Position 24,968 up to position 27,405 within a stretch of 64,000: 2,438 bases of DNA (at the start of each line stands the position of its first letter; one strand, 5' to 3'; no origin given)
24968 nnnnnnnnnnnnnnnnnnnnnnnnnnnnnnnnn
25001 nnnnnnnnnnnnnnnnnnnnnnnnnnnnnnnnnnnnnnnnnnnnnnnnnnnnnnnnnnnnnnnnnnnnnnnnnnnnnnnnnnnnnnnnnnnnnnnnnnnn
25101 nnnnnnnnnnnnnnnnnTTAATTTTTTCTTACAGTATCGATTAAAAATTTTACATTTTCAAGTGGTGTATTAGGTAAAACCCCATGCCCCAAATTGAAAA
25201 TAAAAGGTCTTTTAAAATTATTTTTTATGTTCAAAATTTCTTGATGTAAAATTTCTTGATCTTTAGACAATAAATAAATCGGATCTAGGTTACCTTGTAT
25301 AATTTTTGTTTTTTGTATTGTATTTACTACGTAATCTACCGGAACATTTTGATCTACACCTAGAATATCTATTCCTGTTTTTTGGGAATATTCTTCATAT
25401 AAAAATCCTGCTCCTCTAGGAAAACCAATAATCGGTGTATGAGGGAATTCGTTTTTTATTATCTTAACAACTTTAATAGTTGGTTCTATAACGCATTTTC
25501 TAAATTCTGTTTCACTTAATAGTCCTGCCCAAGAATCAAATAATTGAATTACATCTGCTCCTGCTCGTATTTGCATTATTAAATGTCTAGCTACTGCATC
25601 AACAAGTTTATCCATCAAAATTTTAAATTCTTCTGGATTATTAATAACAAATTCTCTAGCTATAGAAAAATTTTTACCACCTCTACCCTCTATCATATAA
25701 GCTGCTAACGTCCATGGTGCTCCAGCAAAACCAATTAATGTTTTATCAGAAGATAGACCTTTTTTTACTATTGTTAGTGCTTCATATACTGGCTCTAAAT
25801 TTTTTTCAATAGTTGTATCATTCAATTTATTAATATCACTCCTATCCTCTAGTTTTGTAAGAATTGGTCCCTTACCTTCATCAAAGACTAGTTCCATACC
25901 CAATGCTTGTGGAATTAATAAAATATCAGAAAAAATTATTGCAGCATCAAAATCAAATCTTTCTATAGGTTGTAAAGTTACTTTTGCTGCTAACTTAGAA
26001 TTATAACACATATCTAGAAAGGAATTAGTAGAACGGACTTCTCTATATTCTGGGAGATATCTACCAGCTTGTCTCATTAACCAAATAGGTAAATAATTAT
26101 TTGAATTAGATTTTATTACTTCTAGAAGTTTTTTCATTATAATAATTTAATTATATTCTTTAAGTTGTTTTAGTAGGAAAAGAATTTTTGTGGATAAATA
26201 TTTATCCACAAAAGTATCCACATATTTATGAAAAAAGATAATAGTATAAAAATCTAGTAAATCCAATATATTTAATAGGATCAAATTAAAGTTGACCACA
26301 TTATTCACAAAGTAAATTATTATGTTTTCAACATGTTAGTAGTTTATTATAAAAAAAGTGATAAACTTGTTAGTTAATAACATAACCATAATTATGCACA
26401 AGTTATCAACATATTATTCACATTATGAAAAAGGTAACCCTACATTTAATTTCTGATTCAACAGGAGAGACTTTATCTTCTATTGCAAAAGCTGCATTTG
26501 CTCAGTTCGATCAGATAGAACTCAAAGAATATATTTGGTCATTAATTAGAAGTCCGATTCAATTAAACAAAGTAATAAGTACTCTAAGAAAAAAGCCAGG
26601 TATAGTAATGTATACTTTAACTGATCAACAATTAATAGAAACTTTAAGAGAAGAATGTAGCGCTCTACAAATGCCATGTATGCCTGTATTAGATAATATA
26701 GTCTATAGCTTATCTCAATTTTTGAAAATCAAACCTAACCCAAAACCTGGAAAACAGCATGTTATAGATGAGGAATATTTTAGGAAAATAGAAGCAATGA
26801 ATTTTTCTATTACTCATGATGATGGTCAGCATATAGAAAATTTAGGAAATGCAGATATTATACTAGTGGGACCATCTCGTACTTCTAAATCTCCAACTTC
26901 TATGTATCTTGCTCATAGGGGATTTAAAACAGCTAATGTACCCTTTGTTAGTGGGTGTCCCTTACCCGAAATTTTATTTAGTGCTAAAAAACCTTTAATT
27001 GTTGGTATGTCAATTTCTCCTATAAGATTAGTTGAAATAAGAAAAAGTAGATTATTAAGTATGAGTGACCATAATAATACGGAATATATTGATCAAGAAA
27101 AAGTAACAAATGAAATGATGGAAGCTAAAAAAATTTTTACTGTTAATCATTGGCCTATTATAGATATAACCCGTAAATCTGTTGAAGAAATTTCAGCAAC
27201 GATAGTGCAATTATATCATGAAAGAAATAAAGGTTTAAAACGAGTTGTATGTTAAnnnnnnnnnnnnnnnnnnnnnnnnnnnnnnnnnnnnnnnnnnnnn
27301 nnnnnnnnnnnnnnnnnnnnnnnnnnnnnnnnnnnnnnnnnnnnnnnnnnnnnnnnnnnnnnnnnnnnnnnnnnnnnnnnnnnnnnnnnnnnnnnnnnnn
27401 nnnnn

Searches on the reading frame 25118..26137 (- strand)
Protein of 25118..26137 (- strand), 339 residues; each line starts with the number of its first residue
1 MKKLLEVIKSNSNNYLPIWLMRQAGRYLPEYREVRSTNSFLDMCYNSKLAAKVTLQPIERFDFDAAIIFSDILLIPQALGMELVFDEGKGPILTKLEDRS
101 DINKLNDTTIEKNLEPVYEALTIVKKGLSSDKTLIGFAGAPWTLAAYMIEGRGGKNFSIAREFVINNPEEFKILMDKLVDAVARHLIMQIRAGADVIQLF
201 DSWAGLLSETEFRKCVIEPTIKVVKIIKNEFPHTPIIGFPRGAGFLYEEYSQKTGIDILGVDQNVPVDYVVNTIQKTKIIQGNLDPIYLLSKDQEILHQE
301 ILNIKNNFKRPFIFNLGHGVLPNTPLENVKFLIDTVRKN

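Call 4: search_protein_families(library=pfam, proteins=[window:25118-26137:-])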
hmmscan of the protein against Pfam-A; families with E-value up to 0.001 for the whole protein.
window:25118-26137:- (339 aa): 1 family
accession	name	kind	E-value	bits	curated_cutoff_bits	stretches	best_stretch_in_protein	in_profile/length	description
PF01208.23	URO-D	-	1.4e-114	383.1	23.9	1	2-338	4-345/346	Uroporphyrinogen decarboxylase (URO-D)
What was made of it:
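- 25118..26137 (-): hemE (uroporphyrinogen decarboxylase), the left boundary gene. It heads a hemE-hemH-hemJ run on the - strand. PF01208, E=1.4e-114 (call 4).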

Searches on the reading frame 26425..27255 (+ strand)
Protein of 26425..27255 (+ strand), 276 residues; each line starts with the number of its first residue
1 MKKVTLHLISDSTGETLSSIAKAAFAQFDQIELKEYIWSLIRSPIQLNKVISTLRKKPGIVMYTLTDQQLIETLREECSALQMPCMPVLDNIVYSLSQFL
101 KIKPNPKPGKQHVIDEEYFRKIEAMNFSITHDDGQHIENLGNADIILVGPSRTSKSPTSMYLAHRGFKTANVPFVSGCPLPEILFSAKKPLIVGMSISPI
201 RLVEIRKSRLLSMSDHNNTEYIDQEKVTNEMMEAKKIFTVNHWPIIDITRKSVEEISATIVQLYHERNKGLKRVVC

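Call 4: search_protein_families(library=pfam, proteins=[window:26425-27255:+])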
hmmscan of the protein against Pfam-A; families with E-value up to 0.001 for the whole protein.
window:26425-27255:+ (276 aa): 1 family
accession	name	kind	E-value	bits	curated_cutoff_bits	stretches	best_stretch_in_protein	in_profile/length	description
PF03618.20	Kinase-PPPase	-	2e-87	293.5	23.5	1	6-260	1-255/256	Kinase/pyrophosphorylase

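Call 12: find_related_loci(query=window:26425-27255:+, collection=genome_contigs, flank=4000)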
Query window:26425-27255:+ (276 aa) in genome_contigs; peptide patterns used: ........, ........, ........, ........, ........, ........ (x = any residue, [..] = any of these).
86 stretches matched a pattern; 11 encode a relative of the query (tblastn E <= 1e-3); 11 distinct loci.
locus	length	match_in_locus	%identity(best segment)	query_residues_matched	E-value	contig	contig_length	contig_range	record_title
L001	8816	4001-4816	80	1-272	2e-150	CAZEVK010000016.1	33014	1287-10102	MAG TPA_asm: uncultured Rickettsia sp. isolate SRP286056_co2_91 genome assembly, contig: NODE_1818_length_33014_cov_7.39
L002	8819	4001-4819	78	1-273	4e-150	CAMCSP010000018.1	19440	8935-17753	MAG: Rickettsia typhi isolate LH-02apr19-40 genome assembly, contig: LH-02apr19-C6018, whole genome shotgun sequence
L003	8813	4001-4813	51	2-271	9e-95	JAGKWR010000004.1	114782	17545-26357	MAG: Alphaproteobacteria bacterium isolate C8_D7_3 C8_D7_3_14, whole genome shotgun sequence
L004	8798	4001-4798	50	2-267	3e-91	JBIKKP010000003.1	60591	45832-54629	MAG: Rickettsiales bacterium isolate ME2014-08-03_3300034122_group5_bin53 Rohwer_bin1992_scaffold_67_c1, whole genome sh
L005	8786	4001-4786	47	6-267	2e-88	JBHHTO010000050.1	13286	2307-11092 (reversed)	MAG: Rhodothalassiaceae bacterium isolate s1_sp2_bin.22 NODE_324_length_13286_cov_5.514247, whole genome shotgun sequenc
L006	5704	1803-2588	48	6-267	1e-88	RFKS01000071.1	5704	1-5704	MAG: Alphaproteobacteria bacterium isolate J134 k99_324704, whole genome shotgun sequence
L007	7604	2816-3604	47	6-268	3e-87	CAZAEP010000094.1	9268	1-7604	MAG TPA_asm: uncultured Sphingomonadales bacterium isolate SRP163575_co1_332 genome assembly, contig: NODE_16380_length_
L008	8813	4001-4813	44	1-271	4e-86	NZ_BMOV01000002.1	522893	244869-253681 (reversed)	Iodidimonas muriae strain JCM 17843 sequence02, whole genome shotgun sequence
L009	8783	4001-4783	46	6-266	2e-79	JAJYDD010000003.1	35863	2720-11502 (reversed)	MAG: Proteobacteria bacterium isolate BP9.bin84 NODE_1877_length_35863_cov_4.060555, whole genome shotgun sequence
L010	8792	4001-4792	41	2-265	3e-77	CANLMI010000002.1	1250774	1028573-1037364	uncultured Kordiimonas sp. isolate 81-G.fasta genome assembly, contig: NODE_2, whole genome shotgun sequence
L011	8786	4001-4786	35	6-267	1e-46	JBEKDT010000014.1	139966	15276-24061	MAG: Desulfomonilia bacterium isolate SPRUCE 18 SPRUCE_18_14, whole genome shotgun sequence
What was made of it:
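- Tried and rejected: The Rickettsia origin sequence could not be fetched for a direct alignment, because the genome_contigs scan was already spent in call 12.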

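Call 18: find_encoding_contigs(protein=window:26425-27255:+, flank=1000, max_places=6)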
Protein window:26425-27255:+ (276 aa): no gene with exactly this product is on record in the collection.

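Call 24: find_homologous_proteins(query=window:26425-27255:+, max_evalue=1e-40)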
Query window:26425-27255:+ (276 aa): 7961 proteins with E <= 1e-40 among 8000 candidates; the best 120 are listed.
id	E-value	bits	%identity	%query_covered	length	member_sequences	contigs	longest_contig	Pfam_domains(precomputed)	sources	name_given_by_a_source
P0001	7.8e-179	610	100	100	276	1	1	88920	PF03618.21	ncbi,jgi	jgi:regulator of PEP synthase PpsR (kinase-PPPase family)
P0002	8.1e-140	483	78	99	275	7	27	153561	PF03618.21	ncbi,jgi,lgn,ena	jgi:regulator of PEP synthase PpsR (kinase-PPPase family)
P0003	1.5e-139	482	78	96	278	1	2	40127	PF03618.21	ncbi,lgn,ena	-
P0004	4.7e-139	480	80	99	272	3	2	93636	PF03618.21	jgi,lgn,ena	jgi:regulator of PEP synthase PpsR (kinase-PPPase family)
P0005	1.3e-138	479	79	97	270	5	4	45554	PF03618.21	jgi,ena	jgi:regulator of PEP synthase PpsR (kinase-PPPase family)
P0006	3.3e-137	474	78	99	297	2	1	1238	PF03618.21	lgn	-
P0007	2.4e-125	435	70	99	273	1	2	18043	PF03618.21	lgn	-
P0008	3.2e-120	418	70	97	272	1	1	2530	PF03618.21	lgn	-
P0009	1.2e-114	400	65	98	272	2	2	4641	PF03618.21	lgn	-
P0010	1.4e-101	357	58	97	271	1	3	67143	PF03618.21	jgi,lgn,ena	jgi:[pyruvate, water dikinase]-phosphate phosphotransferase / [pyruvate, water dikinase] kinase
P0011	1.3e-100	354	58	97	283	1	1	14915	PF03618.21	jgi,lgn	-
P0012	6.2e-99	349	54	99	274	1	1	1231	PF03618.21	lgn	-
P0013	6.7e-99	348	55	100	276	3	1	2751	PF03618.21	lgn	-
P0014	1.0e-98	348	57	97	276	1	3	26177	PF03618.21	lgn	-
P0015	3.4e-98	346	56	98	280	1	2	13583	PF03618.21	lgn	-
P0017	4.1e-98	346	57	96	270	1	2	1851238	PF03618.21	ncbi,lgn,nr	ncbi:Putative phosphotransferase yqfL [Rickettsiales bacterium Ac37b]|nr:Putative phosphotransferase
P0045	2.4e-94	334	54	95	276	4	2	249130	PF03618.21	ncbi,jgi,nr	ncbi:MAG: phosphotransferase [Rickettsiaceae bacterium]|jgi:regulator of PEP synthase PpsR (kinase-P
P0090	8.6e-92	325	54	97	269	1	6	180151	PF03618.21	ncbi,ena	ncbi:MAG: pyruvate, water dikinase regulatory protein [Rickettsiales endosymbiont of Dermacentor nut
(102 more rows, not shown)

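Call 26: list_cluster_members(proteins=[P0001, P0002, P0004, P0007, P0010])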
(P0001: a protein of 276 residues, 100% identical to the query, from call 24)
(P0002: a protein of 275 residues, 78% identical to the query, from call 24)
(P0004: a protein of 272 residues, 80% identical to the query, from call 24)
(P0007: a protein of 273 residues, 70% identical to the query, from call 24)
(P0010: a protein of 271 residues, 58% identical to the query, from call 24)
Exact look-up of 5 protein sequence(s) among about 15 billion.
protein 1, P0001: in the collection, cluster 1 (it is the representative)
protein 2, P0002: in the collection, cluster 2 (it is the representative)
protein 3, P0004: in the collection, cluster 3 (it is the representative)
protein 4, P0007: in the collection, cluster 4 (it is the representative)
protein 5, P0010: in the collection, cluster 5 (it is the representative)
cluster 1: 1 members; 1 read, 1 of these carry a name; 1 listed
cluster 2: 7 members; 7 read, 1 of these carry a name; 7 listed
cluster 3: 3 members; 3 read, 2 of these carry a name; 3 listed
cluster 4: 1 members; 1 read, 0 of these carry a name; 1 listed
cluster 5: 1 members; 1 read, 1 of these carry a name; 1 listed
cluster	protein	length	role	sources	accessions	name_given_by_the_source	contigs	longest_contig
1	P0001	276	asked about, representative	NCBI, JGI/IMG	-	regulator of PEP synthase PpsR (kinase-PPPase family)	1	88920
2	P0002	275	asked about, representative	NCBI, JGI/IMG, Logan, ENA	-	regulator of PEP synthase PpsR (kinase-PPPase family)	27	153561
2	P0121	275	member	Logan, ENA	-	-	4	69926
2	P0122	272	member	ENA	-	-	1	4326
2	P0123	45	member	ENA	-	-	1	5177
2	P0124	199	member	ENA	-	-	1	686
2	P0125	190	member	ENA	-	-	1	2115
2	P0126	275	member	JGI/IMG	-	-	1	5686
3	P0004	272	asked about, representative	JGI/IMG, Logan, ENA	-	regulator of PEP synthase PpsR (kinase-PPPase family)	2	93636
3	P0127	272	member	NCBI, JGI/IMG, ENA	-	regulator of PEP synthase PpsR (kinase-PPPase family)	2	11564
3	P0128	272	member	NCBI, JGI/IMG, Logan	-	-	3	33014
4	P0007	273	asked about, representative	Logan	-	-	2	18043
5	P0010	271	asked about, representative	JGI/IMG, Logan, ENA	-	[pyruvate, water dikinase]-phosphate phosphotransferase / [pyruvate, water dikinase] ...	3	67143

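Call 34: find_encoding_contigs(protein=P0001, flank=1500, max_places=3)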
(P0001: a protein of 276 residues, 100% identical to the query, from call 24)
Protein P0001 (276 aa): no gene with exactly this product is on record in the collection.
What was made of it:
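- Tried and rejected: Nothing is on record (calls 18, 34), so the whole-genome skew could not be computed.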

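Call 35: find_encoding_contigs(protein=P0007, flank=3000, max_places=3)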
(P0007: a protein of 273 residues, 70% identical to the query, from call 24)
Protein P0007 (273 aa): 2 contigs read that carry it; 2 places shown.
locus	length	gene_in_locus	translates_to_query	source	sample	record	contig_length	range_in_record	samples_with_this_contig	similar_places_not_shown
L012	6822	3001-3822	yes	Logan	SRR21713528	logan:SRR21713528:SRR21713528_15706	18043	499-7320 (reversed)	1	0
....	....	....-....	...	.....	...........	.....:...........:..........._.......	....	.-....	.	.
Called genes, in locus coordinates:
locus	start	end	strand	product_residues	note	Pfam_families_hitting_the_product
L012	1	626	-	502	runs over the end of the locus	PF13401:AAA_22 (faint), PF07498:Rho_N, PF07497:Rho_RNA_bind, PF00006:ATP-synt_ab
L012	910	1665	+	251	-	-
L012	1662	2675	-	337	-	PF01208:URO-D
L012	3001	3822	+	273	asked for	PF03618:Kinase-PPPase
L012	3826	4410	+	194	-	PF01121:CoaE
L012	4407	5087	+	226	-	PF00929:RNase_T, PF13482:RNase_H_2 (faint)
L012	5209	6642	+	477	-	PF01637:ATPase_2, PF13173:AAA_14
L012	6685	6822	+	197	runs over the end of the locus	PF00857:Isochorismatase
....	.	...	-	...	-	?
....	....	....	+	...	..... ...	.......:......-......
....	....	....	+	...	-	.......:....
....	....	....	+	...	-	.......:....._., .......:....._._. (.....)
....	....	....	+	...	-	?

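Call 36: find_encoding_contigs(protein=P0009, flank=3000, max_places=3)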
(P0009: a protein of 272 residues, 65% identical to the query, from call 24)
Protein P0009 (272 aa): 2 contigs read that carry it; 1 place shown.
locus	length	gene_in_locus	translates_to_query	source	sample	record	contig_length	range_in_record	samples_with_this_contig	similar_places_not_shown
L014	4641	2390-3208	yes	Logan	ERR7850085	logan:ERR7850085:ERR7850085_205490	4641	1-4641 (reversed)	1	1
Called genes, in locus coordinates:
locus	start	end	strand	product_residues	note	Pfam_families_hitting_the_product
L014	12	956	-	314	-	-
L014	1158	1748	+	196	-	PF05736:OprF (weak), PF13505:OMP_b-brl, PF01617:Surface_Ag_2 (faint)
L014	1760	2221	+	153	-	PF00226:DnaJ (faint)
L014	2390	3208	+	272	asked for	PF03618:Kinase-PPPase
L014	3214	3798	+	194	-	PF01121:CoaE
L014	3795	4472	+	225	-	PF00929:RNase_T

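Call 37: find_encoding_contigs(protein=P0010, flank=3000, max_places=3)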
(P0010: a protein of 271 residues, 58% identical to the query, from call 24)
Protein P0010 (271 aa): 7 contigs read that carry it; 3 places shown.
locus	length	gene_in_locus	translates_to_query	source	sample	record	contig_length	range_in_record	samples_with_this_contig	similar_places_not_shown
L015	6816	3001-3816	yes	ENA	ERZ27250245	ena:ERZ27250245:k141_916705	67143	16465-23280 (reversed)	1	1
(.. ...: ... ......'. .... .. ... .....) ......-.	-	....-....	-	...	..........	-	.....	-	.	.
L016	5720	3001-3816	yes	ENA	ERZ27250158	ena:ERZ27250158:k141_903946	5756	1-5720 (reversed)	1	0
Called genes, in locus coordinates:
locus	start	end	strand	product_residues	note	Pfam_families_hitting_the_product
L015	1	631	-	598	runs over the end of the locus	PF00009:GTP_EFTU, PF01926:MMR_HSR1 (faint), PF03144:GTP_EFTU_D2, PF14492:EFG_III (weak), PF00679:EFG_C, PF06421:LepA_C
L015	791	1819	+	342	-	PF03462:PCRF, PF00472:RF-1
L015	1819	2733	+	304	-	PF02016:Peptidase_S66, PF17676:Peptidase_S66C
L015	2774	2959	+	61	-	-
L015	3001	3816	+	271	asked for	PF03618:Kinase-PPPase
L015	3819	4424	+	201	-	PF01121:CoaE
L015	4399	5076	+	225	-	PF00929:RNase_T, PF13482:RNase_H_2 (weak), PF16473:Rv2179c-like (faint)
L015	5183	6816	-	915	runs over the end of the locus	PF00474:SSF, PF00512:HisKA, PF02518:HATPase_c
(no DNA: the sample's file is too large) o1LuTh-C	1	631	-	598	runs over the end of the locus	PF00009:GTP_EFTU, PF01926:MMR_HSR1 (faint), PF03144:GTP_EFTU_D2, PF14492:EFG_III (weak), PF00679:EFG_C, PF06421:LepA_C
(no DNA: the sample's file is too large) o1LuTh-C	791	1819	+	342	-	PF03462:PCRF, PF00472:RF-1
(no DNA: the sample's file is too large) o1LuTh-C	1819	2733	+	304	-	PF02016:Peptidase_S66, PF17676:Peptidase_S66C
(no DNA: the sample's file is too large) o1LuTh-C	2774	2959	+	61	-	-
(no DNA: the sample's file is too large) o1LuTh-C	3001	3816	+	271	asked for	PF03618:Kinase-PPPase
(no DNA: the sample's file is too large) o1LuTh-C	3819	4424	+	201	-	PF01121:CoaE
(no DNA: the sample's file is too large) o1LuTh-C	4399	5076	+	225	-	PF00929:RNase_T, PF13482:RNase_H_2 (weak), PF16473:Rv2179c-like (faint)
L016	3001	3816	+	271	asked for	PF03618:Kinase-PPPase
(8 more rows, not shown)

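Call 38: find_encoding_contigs(protein=P0003, flank=3000, max_places=2)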
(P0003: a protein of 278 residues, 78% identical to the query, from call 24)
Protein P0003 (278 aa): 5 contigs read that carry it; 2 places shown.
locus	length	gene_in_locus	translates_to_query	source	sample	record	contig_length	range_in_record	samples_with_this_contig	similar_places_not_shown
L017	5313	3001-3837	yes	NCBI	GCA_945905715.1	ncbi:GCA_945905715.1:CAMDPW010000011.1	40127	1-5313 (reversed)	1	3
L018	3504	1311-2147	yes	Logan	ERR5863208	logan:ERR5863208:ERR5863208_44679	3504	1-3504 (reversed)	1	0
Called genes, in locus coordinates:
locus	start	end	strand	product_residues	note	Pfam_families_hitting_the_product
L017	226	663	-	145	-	PF03653:UPF0093, PF05425:CopD (weak)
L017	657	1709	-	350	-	PF00762:Ferrochelatase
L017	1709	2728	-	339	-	PF01208:URO-D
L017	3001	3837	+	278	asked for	PF03618:Kinase-PPPase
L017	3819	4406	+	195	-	PF01121:CoaE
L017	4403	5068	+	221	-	PF00929:RNase_T, PF13482:RNase_H_2 (faint)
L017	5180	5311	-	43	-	?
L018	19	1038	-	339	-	PF01208:URO-D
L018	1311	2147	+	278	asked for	PF03618:Kinase-PPPase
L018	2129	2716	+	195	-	PF01121:CoaE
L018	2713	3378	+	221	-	PF00929:RNase_T, PF13482:RNase_H_2 (faint)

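Call 39: find_encoding_contigs(protein=P0005, flank=3000, max_places=3)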
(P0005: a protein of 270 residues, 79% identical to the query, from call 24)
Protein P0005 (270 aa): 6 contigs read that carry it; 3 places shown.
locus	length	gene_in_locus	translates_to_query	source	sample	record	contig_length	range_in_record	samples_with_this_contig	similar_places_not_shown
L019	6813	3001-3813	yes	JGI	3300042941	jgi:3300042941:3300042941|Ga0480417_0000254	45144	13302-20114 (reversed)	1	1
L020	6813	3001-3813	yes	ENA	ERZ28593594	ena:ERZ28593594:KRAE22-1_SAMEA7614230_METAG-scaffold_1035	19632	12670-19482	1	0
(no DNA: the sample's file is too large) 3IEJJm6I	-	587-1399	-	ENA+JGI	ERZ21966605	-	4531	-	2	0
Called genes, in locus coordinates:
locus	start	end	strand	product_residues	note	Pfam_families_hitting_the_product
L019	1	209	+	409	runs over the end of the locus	PF13657:Couple_hipA, PF07804:HipA_C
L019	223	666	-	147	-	PF03653:UPF0093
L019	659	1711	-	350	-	PF00762:Ferrochelatase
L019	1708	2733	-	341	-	PF01208:URO-D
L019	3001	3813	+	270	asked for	PF03618:Kinase-PPPase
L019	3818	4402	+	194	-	PF01121:CoaE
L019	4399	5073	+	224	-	PF00929:RNase_T, PF13482:RNase_H_2 (faint)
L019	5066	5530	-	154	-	PF02556:SecB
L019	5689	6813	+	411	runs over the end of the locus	PF06723:MreB_Mbl, PF11104:PilM_2 (weak), PF06277:EutA (weak), PF14450:FtsA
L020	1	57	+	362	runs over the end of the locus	-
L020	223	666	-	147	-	PF03653:UPF0093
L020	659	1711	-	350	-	PF00762:Ferrochelatase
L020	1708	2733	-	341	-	PF01208:URO-D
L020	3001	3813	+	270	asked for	PF03618:Kinase-PPPase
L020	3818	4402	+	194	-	PF01121:CoaE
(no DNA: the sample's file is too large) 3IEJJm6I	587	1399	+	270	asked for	PF03618:Kinase-PPPase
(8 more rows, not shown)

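Call 40: find_encoding_contigs(protein=P0002, flank=3000, max_places=6)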
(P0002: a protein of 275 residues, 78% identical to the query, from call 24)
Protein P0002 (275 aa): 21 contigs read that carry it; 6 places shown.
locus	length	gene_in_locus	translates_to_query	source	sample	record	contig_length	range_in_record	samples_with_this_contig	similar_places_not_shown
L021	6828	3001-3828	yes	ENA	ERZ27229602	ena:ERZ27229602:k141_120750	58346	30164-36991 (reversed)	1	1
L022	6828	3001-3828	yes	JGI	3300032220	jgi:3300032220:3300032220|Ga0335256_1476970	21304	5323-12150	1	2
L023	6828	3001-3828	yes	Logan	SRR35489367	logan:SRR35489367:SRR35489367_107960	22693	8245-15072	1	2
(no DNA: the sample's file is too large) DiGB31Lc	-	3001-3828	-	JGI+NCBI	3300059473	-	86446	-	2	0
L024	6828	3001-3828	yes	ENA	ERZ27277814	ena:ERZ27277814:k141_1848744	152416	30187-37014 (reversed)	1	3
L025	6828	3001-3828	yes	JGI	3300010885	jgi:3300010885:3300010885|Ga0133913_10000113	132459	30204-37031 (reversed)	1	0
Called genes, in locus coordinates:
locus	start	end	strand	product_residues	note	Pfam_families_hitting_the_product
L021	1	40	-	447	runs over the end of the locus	PF07498:Rho_N, PF07497:Rho_RNA_bind, PF00006:ATP-synt_ab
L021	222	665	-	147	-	PF03653:UPF0093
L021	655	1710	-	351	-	PF00762:Ferrochelatase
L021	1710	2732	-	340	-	PF01208:URO-D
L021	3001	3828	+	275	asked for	PF03618:Kinase-PPPase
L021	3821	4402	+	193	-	PF01121:CoaE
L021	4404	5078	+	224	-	PF00929:RNase_T, PF13482:RNase_H_2 (faint)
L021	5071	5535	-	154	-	PF02556:SecB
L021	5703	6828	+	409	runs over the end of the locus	PF02491:SHS2_FTSA (weak), PF06723:MreB_Mbl, PF11104:PilM_2 (weak), PF06277:EutA (weak), PF14450:FtsA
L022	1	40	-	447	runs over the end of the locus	PF07498:Rho_N, PF07497:Rho_RNA_bind, PF00006:ATP-synt_ab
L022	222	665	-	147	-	PF03653:UPF0093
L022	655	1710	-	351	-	PF00762:Ferrochelatase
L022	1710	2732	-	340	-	PF01208:URO-D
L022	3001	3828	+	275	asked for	PF03618:Kinase-PPPase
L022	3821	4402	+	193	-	PF01121:CoaE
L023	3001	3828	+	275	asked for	PF03618:Kinase-PPPase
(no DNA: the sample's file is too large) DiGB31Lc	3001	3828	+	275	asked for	PF03618:Kinase-PPPase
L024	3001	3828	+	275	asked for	PF03618:Kinase-PPPase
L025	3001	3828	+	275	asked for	PF03618:Kinase-PPPase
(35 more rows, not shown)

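Call 56: find_encoding_contigs(protein=P0017, flank=3000, max_places=1)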
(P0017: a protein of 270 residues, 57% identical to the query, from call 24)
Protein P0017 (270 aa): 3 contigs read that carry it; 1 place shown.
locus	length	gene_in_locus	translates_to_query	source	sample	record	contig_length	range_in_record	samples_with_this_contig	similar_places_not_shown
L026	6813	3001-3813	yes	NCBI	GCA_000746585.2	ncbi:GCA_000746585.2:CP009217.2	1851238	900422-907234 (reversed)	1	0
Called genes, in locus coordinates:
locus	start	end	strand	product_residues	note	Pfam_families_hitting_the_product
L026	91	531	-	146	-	PF03653:UPF0093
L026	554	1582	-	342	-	PF00762:Ferrochelatase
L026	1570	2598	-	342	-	PF01208:URO-D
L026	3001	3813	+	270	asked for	PF03618:Kinase-PPPase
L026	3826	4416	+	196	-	PF01121:CoaE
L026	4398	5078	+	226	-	PF00929:RNase_T, PF01612:DNA_pol_A_exo1 (faint), PF13482:RNase_H_2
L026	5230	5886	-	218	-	PF12844:HTH_19 (weak), PF13413:HTH_25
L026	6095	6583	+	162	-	PF00072:Response_reg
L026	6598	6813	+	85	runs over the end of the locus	PF00462:Glutaredoxin, PF05768:Glrx-like (weak), PF04908:SH3BGR (weak), PF13417:GST_N_3 (weak)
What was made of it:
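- In the complete genome of Rickettsiales bacterium Ac37b, the homologous spacer lies at about 0.90 Mb of a 1.85-Mb record (call 56).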

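Call 57: find_encoding_contigs(protein=P0045, flank=3000, max_places=1)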
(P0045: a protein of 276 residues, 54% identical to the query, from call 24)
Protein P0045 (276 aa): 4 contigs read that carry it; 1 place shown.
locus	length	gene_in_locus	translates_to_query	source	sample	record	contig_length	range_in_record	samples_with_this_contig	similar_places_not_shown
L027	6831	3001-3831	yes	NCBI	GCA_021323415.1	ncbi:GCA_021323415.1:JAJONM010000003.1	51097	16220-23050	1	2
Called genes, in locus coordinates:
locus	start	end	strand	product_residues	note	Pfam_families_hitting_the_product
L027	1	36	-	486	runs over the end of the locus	PF07498:Rho_N, PF07497:Rho_RNA_bind, PF00006:ATP-synt_ab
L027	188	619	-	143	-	PF03653:UPF0093, PF05425:CopD (weak)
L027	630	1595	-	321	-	PF00762:Ferrochelatase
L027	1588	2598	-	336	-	PF01208:URO-D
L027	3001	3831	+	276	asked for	PF03618:Kinase-PPPase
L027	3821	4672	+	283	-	PF08501:Shikimate_dh_N, PF01488:Shikimate_DH (weak), PF18317:SDH_C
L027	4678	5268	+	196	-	PF01121:CoaE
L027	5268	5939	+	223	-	PF00929:RNase_T, PF13482:RNase_H_2 (weak)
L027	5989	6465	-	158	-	PF02556:SecB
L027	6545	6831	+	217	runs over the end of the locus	PF04280:Tim44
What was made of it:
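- Closest known: Caulobacter crescentus Cori. Different: maf and aroE are absent from the downstream cluster. aroE is kept in relative L027 (call 57).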

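Call 58: find_encoding_contigs(protein=P0090, flank=3000, max_places=1)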
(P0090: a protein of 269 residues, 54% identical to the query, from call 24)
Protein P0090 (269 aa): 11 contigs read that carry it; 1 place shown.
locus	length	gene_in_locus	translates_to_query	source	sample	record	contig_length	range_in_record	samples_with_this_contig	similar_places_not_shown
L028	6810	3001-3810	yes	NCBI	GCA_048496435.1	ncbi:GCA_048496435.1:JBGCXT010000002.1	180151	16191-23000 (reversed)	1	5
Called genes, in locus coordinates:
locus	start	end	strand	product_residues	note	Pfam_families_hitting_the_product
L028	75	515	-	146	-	PF03653:UPF0093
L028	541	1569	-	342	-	PF00762:Ferrochelatase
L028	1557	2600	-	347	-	PF01208:URO-D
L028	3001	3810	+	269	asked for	PF03618:Kinase-PPPase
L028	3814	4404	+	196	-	PF01121:CoaE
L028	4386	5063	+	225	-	PF00929:RNase_T, PF13482:RNase_H_2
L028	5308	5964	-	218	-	PF12844:HTH_19 (weak), PF13413:HTH_25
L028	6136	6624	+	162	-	PF00072:Response_reg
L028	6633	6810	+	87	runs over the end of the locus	PF00462:Glutaredoxin, PF13417:GST_N_3 (weak), PF04908:SH3BGR (weak)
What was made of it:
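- Synteny across the spacer is kept in lineages down to 54% COG1806 identity (calls 56-58).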
